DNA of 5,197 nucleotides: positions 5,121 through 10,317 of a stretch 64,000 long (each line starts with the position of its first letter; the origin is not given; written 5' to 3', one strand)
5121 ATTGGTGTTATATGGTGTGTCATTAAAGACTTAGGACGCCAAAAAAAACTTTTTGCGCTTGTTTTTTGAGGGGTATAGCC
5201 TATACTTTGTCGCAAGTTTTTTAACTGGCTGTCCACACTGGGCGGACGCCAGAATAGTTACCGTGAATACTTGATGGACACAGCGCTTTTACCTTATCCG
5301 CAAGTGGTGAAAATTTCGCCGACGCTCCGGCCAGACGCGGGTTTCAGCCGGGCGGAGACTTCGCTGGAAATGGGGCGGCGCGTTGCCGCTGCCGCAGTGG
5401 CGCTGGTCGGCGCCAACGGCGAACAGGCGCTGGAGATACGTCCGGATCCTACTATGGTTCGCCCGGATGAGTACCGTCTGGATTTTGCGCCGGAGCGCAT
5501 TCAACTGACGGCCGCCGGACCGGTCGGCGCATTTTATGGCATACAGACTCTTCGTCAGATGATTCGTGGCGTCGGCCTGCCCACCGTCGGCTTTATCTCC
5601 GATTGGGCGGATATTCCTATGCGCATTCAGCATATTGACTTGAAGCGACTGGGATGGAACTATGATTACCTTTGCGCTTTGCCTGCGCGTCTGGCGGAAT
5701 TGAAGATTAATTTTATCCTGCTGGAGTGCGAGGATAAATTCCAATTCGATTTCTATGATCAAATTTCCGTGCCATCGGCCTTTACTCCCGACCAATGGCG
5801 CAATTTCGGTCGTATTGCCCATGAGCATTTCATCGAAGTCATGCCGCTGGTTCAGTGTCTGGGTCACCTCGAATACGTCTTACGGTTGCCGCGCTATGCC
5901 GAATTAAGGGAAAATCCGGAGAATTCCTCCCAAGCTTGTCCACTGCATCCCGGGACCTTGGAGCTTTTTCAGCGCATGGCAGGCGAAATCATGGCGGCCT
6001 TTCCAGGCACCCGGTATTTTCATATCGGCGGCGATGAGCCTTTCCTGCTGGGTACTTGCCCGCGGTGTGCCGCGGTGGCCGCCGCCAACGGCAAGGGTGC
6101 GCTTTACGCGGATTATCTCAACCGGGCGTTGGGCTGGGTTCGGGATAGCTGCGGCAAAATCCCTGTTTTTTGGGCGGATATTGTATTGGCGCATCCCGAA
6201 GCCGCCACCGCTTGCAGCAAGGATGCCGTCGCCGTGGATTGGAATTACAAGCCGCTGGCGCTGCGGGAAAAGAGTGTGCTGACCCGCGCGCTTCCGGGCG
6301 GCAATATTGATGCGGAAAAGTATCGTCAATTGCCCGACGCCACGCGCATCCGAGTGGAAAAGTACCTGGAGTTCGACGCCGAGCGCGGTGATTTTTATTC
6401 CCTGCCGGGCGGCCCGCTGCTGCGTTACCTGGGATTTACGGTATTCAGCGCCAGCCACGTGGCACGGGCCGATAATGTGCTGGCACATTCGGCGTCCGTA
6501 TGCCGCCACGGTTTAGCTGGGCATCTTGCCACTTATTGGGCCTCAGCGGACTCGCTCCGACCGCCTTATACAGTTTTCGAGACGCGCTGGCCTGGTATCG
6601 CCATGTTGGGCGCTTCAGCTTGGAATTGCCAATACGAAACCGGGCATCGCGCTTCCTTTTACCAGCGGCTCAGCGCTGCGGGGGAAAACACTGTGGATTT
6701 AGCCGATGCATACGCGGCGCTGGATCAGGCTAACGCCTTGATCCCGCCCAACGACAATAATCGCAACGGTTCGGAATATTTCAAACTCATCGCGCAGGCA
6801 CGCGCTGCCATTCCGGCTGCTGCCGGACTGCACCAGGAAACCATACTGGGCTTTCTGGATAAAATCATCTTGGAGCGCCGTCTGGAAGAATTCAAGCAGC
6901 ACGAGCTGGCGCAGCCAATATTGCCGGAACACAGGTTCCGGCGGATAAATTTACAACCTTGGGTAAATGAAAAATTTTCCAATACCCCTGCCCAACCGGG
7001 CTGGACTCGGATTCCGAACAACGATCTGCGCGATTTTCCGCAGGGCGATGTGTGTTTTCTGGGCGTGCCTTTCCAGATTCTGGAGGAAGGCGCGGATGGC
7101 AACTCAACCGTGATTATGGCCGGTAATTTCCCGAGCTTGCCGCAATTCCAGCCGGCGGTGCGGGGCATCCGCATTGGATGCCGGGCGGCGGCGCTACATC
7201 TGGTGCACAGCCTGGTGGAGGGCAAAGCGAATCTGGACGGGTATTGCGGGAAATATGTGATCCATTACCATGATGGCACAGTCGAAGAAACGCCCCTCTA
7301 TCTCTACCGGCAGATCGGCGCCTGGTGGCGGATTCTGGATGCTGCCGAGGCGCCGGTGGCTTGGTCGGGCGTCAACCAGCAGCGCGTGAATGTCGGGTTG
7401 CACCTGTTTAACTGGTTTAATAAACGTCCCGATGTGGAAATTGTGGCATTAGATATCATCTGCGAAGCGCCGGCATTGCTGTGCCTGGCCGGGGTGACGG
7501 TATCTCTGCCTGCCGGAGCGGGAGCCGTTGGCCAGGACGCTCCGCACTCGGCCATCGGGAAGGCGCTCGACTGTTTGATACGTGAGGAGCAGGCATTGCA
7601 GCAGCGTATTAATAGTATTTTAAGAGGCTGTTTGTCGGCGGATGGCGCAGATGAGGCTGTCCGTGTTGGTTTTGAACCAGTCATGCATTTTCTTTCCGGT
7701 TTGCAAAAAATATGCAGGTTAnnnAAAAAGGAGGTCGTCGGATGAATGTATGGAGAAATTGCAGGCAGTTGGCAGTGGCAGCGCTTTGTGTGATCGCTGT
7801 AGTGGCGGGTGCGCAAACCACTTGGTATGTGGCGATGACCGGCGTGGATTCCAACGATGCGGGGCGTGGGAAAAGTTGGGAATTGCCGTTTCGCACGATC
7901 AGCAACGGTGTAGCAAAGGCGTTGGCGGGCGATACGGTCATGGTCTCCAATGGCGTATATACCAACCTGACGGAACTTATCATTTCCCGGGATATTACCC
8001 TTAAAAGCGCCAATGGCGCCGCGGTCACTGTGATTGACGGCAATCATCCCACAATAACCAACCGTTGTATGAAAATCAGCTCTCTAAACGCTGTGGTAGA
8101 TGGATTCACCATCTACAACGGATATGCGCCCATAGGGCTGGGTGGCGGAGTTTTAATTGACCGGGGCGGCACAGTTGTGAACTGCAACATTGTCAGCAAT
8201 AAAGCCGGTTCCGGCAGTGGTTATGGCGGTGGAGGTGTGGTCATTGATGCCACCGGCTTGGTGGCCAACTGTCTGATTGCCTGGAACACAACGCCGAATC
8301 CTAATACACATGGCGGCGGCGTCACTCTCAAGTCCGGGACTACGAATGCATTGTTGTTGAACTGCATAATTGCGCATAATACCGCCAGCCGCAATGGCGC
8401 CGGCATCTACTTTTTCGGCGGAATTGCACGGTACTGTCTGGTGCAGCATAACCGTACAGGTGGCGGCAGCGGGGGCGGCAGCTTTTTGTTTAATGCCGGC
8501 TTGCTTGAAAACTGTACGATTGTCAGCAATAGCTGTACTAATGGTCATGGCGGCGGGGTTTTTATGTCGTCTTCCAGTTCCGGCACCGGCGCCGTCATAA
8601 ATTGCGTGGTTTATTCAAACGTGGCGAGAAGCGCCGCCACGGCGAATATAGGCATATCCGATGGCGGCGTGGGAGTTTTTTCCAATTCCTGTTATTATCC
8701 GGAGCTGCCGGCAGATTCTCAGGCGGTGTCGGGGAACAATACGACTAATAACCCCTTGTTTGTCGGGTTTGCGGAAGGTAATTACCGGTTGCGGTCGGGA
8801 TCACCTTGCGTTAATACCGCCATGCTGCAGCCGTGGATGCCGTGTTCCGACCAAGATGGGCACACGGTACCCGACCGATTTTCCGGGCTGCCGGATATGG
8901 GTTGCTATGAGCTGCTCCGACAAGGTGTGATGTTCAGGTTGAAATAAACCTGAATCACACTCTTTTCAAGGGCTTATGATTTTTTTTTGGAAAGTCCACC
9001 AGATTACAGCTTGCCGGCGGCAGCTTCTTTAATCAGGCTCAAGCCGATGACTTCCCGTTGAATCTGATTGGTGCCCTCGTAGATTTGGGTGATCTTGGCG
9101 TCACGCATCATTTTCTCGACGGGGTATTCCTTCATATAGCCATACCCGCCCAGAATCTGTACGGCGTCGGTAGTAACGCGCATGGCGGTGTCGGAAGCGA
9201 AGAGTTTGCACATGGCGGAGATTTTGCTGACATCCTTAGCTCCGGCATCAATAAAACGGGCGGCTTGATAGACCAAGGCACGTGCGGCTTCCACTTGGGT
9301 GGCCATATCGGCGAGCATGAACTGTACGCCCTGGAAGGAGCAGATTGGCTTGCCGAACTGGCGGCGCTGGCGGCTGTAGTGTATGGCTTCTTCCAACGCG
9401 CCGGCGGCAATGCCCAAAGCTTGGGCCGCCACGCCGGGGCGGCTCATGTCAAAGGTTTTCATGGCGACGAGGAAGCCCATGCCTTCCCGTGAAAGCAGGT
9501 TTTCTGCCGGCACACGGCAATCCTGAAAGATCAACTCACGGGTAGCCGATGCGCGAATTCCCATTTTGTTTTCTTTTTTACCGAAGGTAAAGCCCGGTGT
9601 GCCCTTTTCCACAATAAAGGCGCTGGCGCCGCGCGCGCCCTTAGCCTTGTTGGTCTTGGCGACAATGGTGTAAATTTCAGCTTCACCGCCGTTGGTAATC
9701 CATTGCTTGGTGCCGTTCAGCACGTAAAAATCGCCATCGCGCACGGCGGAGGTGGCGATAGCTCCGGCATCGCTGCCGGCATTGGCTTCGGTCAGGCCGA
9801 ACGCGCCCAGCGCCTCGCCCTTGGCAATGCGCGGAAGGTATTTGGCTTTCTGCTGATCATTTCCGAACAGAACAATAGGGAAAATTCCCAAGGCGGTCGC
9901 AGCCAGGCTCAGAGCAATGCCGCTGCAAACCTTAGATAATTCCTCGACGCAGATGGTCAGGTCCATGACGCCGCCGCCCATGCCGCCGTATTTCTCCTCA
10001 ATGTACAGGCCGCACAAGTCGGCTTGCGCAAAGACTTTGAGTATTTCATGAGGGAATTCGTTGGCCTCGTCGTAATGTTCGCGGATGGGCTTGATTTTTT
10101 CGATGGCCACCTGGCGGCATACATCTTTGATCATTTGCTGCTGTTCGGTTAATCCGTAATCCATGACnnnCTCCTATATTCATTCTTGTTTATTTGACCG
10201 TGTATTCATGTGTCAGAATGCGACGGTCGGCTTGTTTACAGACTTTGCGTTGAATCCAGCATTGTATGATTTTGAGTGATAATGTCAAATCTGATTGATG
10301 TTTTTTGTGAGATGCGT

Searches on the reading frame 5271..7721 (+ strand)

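Call 51: search_protein_families(library=pfam, proteins=[window:5271-7721:+], max_evalue=0.00001)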
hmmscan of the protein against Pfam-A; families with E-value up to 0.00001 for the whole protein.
window:5271-7721:+ (817 aa): 2 families
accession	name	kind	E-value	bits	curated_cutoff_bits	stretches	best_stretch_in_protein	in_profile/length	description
PF00728.28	Glyco_hydro_20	-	2.2e-08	34.3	22.3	1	168-326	72-241/348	Glycosyl hydrolase family 20, catalytic domain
PF02838.20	Glyco_hydro_20b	-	3.1e-08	34.9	26.1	1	51-111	58-123/124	Glycosyl hydrolase family 20, domain 2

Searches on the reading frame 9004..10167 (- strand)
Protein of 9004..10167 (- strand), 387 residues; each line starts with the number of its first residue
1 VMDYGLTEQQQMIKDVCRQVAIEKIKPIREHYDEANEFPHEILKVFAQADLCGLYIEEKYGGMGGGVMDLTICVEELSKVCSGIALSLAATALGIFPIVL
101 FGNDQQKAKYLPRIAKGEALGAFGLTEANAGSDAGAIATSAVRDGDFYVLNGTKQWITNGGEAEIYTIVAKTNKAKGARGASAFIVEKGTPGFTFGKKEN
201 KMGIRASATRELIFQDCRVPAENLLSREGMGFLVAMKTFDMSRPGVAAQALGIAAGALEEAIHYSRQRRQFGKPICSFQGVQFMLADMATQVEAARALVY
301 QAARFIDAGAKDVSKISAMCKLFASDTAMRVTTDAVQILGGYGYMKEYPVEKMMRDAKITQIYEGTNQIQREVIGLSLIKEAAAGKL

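Call 51: search_protein_families(library=pfam, proteins=[window:9004-10167:-], max_evalue=0.00001)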
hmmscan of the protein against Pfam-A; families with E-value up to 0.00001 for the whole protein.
window:9004-10167:- (387 aa): 5 families
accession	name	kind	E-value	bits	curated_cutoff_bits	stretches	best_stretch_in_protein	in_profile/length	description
PF00441.29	Acyl-CoA_dh_1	-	3.2e-55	186.8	22.4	1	229-375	1-146/150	Acyl-CoA dehydrogenase, C-terminal domain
PF02771.21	Acyl-CoA_dh_N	-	4.5e-32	111.2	22.9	1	7-118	1-113/113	Acyl-CoA dehydrogenase, N-terminal domain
PF02770.24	Acyl-CoA_dh_M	-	2.8e-27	95.2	33.3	1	122-217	1-97/97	Acyl-CoA dehydrogenase, middle domain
PF08028.16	Acyl-CoA_dh_2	-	5.3e-25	88.7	22.7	1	246-367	3-133/134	Acyl-CoA dehydrogenase, C-terminal domain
PF22924.1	ACOX_C_alpha1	-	2.1e-08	34.6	27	1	261-369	48-159/169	Acyl-CoA oxidase, C-alpha1 domain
